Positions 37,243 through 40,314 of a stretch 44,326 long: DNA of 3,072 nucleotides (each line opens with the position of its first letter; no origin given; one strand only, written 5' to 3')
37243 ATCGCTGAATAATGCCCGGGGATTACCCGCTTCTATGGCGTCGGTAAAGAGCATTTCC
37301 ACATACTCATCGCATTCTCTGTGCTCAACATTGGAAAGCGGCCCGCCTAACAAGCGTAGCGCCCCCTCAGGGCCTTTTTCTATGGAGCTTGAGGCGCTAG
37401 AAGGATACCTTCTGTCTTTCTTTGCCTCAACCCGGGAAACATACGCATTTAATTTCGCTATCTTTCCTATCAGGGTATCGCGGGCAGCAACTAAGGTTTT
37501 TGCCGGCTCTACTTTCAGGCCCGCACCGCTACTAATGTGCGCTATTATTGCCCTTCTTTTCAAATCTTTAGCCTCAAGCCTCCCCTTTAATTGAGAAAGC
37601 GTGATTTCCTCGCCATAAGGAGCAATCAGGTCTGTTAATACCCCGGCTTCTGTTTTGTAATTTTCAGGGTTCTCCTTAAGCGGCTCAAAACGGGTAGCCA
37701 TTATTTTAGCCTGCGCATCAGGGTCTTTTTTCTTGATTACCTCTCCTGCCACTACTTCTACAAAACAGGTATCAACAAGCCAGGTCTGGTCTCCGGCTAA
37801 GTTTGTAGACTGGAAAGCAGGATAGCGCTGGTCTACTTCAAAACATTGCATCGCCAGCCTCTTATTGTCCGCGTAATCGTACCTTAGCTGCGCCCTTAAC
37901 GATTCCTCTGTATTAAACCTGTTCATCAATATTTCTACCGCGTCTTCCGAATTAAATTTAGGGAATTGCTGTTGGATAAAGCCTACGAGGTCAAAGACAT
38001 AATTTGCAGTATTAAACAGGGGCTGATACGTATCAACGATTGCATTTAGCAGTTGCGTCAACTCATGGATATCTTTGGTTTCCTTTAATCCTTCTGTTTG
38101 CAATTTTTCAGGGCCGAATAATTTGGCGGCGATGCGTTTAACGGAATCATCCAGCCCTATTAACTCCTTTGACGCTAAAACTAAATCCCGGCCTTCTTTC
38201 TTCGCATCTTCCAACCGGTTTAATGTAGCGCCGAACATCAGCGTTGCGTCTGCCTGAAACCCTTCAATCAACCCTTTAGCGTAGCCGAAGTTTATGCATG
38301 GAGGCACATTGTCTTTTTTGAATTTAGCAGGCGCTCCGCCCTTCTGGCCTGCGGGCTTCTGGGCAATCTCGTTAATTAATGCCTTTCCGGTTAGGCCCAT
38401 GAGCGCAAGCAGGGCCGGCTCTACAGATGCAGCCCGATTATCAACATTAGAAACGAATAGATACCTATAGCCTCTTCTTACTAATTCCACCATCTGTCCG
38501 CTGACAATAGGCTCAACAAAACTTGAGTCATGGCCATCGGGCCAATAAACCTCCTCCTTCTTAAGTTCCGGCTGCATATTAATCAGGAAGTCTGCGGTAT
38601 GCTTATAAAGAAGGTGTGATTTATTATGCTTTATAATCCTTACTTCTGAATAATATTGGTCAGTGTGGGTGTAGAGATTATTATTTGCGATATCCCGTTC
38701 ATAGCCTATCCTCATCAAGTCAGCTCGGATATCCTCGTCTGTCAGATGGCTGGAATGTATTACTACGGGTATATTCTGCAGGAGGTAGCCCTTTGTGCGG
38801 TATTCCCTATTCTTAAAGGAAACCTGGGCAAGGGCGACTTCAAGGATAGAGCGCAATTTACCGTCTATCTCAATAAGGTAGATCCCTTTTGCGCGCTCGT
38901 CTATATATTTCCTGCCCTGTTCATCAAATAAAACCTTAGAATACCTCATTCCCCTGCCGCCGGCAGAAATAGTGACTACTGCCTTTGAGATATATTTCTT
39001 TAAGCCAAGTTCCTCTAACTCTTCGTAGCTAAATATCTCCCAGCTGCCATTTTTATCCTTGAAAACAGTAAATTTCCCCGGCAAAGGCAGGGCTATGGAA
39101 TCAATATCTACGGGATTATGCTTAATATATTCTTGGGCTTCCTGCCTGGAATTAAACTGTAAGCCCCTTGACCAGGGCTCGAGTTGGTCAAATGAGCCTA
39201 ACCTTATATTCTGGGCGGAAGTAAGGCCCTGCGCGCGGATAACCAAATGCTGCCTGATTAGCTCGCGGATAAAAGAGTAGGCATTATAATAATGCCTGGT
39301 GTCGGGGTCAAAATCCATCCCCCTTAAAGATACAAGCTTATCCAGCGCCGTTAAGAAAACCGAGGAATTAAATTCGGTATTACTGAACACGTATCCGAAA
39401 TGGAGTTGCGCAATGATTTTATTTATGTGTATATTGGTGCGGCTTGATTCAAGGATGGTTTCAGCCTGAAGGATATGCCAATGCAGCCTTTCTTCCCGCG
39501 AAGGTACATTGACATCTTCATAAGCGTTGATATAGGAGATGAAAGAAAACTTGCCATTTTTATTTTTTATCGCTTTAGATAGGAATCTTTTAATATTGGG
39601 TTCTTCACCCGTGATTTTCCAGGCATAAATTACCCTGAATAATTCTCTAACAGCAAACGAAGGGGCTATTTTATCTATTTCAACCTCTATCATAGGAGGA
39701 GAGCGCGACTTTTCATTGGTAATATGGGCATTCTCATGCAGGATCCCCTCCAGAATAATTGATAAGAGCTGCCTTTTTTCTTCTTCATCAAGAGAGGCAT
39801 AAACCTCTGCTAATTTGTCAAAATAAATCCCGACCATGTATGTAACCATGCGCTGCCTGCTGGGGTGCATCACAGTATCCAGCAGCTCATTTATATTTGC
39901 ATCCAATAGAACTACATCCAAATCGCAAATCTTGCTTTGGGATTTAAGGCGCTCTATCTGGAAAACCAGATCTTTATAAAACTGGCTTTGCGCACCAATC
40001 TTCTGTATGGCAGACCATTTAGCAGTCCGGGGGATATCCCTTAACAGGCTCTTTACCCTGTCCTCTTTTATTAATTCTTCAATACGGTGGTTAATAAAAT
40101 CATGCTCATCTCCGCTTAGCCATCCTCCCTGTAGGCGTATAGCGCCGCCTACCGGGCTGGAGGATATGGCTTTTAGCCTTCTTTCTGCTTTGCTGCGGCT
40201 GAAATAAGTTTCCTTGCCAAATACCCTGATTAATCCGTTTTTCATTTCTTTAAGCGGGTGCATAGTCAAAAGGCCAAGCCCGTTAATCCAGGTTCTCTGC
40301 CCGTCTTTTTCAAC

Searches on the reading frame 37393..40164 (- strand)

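Call 17: search_protein_families(library=pfam, proteins=[window:37393-40164:-], max_evalue=0.001)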
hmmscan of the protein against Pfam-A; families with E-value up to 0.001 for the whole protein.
window:37393-40164:- (924 aa): 1 family
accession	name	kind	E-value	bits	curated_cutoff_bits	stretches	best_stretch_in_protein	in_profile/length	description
PF01704.24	UDPGP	-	1.3e-12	47.6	22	1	439-611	83-234/413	UTP--glucose-1-phosphate uridylyltransferase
